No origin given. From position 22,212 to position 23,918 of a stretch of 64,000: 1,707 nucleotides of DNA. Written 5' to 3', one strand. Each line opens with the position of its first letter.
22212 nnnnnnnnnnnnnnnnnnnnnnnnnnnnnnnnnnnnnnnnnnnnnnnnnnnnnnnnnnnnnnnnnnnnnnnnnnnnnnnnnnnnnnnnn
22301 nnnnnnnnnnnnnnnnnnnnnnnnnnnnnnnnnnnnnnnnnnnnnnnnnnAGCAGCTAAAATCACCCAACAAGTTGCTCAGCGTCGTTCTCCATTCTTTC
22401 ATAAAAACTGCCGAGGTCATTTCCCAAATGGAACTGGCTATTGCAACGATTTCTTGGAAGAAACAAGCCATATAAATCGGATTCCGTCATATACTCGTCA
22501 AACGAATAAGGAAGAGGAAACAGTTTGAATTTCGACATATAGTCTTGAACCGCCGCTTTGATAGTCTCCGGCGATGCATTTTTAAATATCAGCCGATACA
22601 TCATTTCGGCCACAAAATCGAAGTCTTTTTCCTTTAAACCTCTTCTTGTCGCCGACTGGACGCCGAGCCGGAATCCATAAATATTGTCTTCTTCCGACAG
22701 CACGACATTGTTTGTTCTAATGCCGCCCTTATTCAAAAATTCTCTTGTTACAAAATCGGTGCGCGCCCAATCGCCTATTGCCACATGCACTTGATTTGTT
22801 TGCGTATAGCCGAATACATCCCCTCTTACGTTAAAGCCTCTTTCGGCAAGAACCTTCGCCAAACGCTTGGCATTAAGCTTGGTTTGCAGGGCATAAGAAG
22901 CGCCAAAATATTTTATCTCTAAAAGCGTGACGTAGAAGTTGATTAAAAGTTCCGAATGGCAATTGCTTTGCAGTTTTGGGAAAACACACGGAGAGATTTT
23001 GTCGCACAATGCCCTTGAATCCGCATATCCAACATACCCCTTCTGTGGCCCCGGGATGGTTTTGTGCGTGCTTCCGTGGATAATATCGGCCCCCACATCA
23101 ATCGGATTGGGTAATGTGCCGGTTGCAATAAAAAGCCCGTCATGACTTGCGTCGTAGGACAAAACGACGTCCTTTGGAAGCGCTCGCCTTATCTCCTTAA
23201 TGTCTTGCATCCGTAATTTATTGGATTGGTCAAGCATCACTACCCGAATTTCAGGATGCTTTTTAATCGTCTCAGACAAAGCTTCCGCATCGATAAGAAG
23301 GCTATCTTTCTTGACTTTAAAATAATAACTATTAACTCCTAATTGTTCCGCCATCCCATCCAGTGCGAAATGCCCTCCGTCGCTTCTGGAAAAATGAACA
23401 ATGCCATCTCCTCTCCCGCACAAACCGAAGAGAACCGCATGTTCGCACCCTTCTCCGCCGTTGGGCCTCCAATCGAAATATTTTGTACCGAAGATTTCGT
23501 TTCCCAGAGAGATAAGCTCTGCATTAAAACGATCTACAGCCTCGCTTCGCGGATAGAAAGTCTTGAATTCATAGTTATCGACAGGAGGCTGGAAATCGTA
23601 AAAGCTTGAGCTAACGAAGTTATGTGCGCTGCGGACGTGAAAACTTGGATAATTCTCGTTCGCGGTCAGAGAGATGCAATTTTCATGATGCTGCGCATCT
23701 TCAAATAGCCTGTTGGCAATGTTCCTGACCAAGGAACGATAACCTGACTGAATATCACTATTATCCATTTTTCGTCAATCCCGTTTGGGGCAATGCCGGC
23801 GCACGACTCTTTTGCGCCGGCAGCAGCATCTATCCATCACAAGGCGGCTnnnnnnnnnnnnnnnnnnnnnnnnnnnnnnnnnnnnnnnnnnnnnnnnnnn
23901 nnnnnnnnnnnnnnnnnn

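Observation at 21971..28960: AT-rich ~6.5 kb insert bounded by diverged direct repeats of the fic 3' end, carrying a compact five-gene enzyme operon (candidate cryptic biosynthetic pathway)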

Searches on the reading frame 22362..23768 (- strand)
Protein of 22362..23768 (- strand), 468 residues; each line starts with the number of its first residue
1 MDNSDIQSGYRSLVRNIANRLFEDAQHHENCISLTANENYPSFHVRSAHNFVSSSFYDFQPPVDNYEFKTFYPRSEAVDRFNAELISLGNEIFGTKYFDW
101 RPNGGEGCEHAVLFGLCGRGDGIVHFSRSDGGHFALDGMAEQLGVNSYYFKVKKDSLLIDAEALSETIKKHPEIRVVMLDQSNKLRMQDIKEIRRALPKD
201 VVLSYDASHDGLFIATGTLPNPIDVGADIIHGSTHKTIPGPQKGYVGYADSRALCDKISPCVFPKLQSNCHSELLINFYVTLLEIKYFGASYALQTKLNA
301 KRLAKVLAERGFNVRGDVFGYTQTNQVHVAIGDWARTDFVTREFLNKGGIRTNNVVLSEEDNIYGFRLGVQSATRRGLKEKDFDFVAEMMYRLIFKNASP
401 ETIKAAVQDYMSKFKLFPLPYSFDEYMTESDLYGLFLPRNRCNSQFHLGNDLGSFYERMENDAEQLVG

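Call 4: search_protein_families(library=pfam, proteins=[window:22362-23768:-], max_evalue=0.01)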
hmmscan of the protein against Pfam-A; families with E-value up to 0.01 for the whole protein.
window:22362-23768:- (468 aa): 2 families
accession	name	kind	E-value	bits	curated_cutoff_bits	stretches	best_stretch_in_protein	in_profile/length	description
PF00464.25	SHMT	-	9.9e-23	80.8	27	1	17-390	8-399/399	Serine hydroxymethyltransferase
PF01053.26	Cys_Met_Meta_PP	-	0.0099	14.9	27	0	105-248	76-210/381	Cys/Met metabolism PLP-dependent enzyme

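Call 5: search_protein_families(library=ncbifam, proteins=[window:22362-23768:-], max_evalue=0.01)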
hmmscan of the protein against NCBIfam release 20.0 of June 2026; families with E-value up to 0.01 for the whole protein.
window:22362-23768:- (468 aa): 5 families
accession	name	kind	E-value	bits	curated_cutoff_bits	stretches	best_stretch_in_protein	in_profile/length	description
NF000586.1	PRK00011.1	subfamily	6.3e-55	186.6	335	1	17-416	4-403/404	serine hydroxymethyltransferase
TIGR04506.1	F_threo_transal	equivalog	1.7e-44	152.6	650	1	85-413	79-400/609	fluorothreonine transaldolase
NF010094.0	PRK13580.1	equivalog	3e-13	49.2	735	1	146-405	196-455/496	glycine hydroxymethyltransferase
NF006450.0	PRK08776.1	equivalog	0.0061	15.3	730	1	112-241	91-211/405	O-succinylhomoserine (thiol)-lyase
NF005695.0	PRK07503.1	equivalog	0.0094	14.7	666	0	105-240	89-215/403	methionine gamma-lyase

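Call 9: find_encoding_contigs(protein=window:22362-23768:-, flank=10000, max_places=10)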
Protein window:22362-23768:- (468 aa): no gene with exactly this product is on record in the collection.

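Call 11: find_homologous_proteins(query=window:22362-23768:-, max_evalue=0.00001)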
Query window:22362-23768:- (468 aa): 116 proteins with E <= 0.00001 among 5644 candidates.
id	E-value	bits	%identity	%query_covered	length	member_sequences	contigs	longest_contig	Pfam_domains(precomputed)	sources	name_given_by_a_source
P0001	0.0e+0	1085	100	100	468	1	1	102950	PF00464.26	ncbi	-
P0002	5.1e-250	848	82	94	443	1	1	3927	PF00464.26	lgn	-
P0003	1.3e-199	682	66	92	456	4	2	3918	PF00464.26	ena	-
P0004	1.5e-115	405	46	86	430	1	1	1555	PF00464.26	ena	-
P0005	8.4e-112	393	47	86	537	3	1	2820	PF00464.26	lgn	-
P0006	9.2e-112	392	43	91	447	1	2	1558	PF00464.26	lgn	-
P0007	1.1e-111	392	44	88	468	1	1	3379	PF00464.26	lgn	-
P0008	1.2e-110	389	44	88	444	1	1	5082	PF00464.26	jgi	jgi:glycine hydroxymethyltransferase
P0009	2.9e-110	387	43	89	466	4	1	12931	PF00464.26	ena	-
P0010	1.3e-109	385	46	84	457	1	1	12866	PF00464.26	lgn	-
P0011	1.5e-109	385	43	91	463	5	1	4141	PF00464.26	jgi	-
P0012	1.6e-109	385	42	93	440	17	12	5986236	PF00464.26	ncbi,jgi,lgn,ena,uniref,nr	ncbi:hypothetical protein IFR08_12165 [Pseudomonas fluorescens]|jgi:glycine hydroxymethyltransferase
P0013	2.7e-109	384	43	91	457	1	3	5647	PF00464.26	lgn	-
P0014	2.8e-109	384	45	86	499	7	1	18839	PF00464.26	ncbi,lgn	ncbi:hypothetical protein ACWERY_38810 [Streptomyces sp. NPDC004082]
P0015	3.9e-109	384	45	85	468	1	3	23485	PF00464.26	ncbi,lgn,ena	-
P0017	1.1e-108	382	45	86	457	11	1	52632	PF00464.26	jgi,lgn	-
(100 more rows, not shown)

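Call 12: search_solved_structures(query=window:22362-23768:-, max_evalue=1e-10, show_alignments=1)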
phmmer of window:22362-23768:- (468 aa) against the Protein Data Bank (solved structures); distinct sequences matched with E-value up to 1e-10: 82 (the best 60 are shown).
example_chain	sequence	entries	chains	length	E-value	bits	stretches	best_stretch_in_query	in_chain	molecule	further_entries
7k34_A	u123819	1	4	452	4.7e-114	385.1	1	11-435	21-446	Threonine aldolase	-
4uqv_A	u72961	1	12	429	1.5e-38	136.2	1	29-425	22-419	SERINE HYDROXYMETHYLTRANSFERASE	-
4bhd_A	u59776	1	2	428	1.5e-38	136.1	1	29-425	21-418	SERINE HYDROXYMETHYLTRANSFERASE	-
4j5u_A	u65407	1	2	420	6e-29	104.5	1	27-405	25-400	Serine hydroxymethyltransferase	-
8ssy_A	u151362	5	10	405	5.9e-25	91.3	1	27-399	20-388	Serine hydroxymethyltransferase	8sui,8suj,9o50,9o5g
2dkj_A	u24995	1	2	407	6e-25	91.3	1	27-399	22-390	serine hydroxymethyltransferase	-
9boh_A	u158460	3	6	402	6e-25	91.3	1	29-399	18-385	Serine hydroxymethyltransferase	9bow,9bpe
10yn_A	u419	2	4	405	8.8e-25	90.8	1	27-399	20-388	Serine hydroxymethyltransferase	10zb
3pgy_A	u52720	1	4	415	1.1e-24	90.5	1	17-408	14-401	Serine hydroxymethyltransferase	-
7v3d_A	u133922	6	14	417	3.7e-24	88.7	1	23-416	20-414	Serine hydroxymethyltransferase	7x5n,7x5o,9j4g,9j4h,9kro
3gbx_A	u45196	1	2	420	5.8e-23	84.8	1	25-417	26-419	Serine hydroxymethyltransferase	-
3n0l_A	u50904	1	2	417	1.4e-22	83.5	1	63-404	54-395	Serine hydroxymethyltransferase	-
4wxb_A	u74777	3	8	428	2.6e-22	82.6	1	10-418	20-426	Serine hydroxymethyltransferase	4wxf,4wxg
6ti1_A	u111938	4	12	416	6.2e-22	81.4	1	10-418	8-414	Serine hydroxymethyltransferase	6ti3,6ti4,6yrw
6tgh_A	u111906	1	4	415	6.4e-22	81.3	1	10-418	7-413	Serine hydroxymethyltransferase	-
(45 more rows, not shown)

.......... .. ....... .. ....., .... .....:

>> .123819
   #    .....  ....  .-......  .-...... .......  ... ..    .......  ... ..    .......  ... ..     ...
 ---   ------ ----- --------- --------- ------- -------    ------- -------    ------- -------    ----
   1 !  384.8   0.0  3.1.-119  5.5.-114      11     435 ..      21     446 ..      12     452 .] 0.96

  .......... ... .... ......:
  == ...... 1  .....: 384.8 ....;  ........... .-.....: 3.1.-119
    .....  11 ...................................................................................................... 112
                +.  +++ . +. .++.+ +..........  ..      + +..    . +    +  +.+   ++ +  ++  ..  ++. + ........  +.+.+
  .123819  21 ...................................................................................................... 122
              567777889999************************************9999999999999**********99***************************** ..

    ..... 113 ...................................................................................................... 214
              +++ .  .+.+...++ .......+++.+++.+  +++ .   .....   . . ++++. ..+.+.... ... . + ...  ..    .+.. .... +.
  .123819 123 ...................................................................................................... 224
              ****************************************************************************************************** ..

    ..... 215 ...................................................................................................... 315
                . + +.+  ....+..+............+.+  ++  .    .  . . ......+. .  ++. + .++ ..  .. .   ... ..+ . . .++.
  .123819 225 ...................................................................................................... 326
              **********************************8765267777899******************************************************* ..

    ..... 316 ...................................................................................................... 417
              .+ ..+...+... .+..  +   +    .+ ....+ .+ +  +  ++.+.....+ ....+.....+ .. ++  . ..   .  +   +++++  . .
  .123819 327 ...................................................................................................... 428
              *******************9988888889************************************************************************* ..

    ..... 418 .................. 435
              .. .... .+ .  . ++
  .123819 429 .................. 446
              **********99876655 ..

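Call 13: find_encoding_contigs(protein=P0001, flank=10000, max_places=5)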
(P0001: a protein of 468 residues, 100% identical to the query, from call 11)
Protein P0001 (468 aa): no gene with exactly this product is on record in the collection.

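Call 14: find_encoding_contigs(protein=P0002, flank=10000, max_places=4)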
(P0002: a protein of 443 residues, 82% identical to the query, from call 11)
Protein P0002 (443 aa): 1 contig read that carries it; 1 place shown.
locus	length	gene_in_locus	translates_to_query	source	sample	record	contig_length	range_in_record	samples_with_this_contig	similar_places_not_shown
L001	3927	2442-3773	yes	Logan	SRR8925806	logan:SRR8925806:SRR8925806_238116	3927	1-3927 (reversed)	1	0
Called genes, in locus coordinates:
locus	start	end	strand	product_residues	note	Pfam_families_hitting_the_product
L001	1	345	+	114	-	?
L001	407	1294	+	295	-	PF00800:PDT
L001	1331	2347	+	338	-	-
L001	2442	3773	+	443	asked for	PF00464:SHMT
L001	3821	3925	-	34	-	?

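Call 15: find_encoding_contigs(protein=P0003, flank=10000, max_places=4)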
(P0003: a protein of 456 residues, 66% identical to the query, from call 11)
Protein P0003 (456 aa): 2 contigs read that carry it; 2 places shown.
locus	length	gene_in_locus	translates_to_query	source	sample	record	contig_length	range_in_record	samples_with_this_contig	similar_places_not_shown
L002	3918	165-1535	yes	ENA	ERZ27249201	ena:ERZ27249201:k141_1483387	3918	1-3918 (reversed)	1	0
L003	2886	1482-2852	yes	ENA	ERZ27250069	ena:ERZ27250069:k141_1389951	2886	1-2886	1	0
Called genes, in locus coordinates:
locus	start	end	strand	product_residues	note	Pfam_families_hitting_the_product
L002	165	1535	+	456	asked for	PF00464:SHMT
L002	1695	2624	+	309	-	PF01820:Dala_Dala_lig_N (weak), PF03133:TTL (faint), PF07478:Dala_Dala_lig_C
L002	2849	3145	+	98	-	-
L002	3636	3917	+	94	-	?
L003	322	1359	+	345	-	-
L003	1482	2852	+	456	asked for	PF00464:SHMT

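Call 16: find_encoding_contigs(protein=P0009, flank=10000, max_places=4)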
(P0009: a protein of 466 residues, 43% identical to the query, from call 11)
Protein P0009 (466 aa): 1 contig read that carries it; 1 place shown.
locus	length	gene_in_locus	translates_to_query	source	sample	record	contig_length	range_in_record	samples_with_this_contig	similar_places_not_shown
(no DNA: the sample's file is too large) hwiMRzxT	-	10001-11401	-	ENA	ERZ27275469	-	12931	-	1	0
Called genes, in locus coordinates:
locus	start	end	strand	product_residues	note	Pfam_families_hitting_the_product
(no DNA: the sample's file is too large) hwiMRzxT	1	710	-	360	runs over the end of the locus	?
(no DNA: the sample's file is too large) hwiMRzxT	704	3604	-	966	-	-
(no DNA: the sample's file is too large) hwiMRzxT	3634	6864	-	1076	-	PF00668:Condensation, PF00501:AMP-binding, PF13193:AMP-binding_C, PF00550:PP-binding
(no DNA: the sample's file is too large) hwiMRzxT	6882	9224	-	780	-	PF04738:Lant_dehydr_N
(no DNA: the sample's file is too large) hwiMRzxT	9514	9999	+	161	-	PF04073:tRNA_edit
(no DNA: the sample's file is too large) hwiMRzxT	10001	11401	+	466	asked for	PF00464:SHMT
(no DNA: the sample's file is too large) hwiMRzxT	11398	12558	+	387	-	?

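Call 17: list_cluster_members(proteins=[window:22362-23768:-, window:23850-24905:-, window:24915-25808:-, window:25863-27635:-, window:27646-28272:-, window:21163-22350:+, window:28957-29697:-, window:29639-31918:-, window:19482-20459:-])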
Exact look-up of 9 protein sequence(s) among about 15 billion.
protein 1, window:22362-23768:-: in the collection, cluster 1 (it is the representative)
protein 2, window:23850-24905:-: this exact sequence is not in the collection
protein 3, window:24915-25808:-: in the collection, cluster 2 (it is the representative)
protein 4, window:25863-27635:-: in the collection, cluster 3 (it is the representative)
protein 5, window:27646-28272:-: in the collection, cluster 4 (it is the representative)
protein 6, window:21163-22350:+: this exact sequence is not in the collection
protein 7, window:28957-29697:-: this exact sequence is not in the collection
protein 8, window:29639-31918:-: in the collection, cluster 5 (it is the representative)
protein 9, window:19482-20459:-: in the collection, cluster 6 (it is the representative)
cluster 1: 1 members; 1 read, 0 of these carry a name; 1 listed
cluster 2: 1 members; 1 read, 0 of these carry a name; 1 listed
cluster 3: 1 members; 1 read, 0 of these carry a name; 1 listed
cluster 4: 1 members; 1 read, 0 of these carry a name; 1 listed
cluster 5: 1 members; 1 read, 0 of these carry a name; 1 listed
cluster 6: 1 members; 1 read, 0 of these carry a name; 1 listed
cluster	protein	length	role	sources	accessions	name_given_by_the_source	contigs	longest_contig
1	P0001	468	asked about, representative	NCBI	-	-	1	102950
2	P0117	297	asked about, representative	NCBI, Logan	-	-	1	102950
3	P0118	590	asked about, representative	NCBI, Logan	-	-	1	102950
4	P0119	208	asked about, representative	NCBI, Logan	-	-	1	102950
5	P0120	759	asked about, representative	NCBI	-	-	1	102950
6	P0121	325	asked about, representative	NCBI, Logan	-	-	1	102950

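Call 86: find_encoding_contigs(protein=P0010, flank=8000, max_places=2)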
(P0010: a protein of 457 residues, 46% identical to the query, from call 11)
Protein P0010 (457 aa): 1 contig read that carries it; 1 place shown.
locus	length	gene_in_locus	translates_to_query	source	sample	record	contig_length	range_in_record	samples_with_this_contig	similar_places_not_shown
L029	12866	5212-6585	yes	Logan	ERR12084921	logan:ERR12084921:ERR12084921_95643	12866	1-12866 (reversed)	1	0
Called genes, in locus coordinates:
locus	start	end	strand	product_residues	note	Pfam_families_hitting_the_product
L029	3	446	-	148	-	?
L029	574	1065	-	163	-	PF11867:T1RH-like_C (weak)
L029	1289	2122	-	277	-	-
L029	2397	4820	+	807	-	PF00486:Trans_reg_C, PF20703:nSTAND1, PF13191:AAA_16 (faint)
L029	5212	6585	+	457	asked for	PF00464:SHMT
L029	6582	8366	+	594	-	PF01116:F_bP_aldolase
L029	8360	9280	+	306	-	PF00892:EamA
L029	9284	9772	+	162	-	PF04073:tRNA_edit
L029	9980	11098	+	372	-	PF13207:AAA_17 (faint), PF02881:SRP54_N, PF06414:Zeta_toxin, PF00448:SRP54, PF13191:AAA_16 (weak)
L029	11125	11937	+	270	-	PF00005:ABC_tran, PF13191:AAA_16 (weak), PF13304:AAA_21 (faint)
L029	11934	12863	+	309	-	PF18075:FtsX_ECD, PF02687:FtsX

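Call 87: find_encoding_contigs(protein=P0017, flank=8000, max_places=2)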
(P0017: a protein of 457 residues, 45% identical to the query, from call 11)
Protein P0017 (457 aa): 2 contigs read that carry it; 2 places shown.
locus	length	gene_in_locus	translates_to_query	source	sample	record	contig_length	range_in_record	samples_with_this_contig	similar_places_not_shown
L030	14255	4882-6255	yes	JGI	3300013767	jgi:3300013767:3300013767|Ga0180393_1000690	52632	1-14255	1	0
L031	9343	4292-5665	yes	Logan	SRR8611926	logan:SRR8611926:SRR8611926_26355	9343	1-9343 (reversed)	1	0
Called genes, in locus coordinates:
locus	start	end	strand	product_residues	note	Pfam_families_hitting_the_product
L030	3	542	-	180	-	?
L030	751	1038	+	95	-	-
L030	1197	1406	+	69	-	-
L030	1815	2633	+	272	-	-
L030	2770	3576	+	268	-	-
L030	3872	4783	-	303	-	PF00126:HTH_1, PF03466:LysR_substrate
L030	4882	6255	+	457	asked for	PF00464:SHMT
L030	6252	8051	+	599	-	PF01116:F_bP_aldolase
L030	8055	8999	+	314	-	PF00892:EamA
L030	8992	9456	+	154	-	PF04073:tRNA_edit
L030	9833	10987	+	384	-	PF13433:Peripla_BP_5, PF13458:Peripla_BP_6, PF01094:ANF_receptor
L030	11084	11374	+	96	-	-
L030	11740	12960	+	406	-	PF00587:tRNA-synt_2b, PF03129:HGTP_anticodon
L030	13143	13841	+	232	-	PF03472:Autoind_bind, PF00196:GerE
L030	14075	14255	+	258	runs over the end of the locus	-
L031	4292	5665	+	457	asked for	PF00464:SHMT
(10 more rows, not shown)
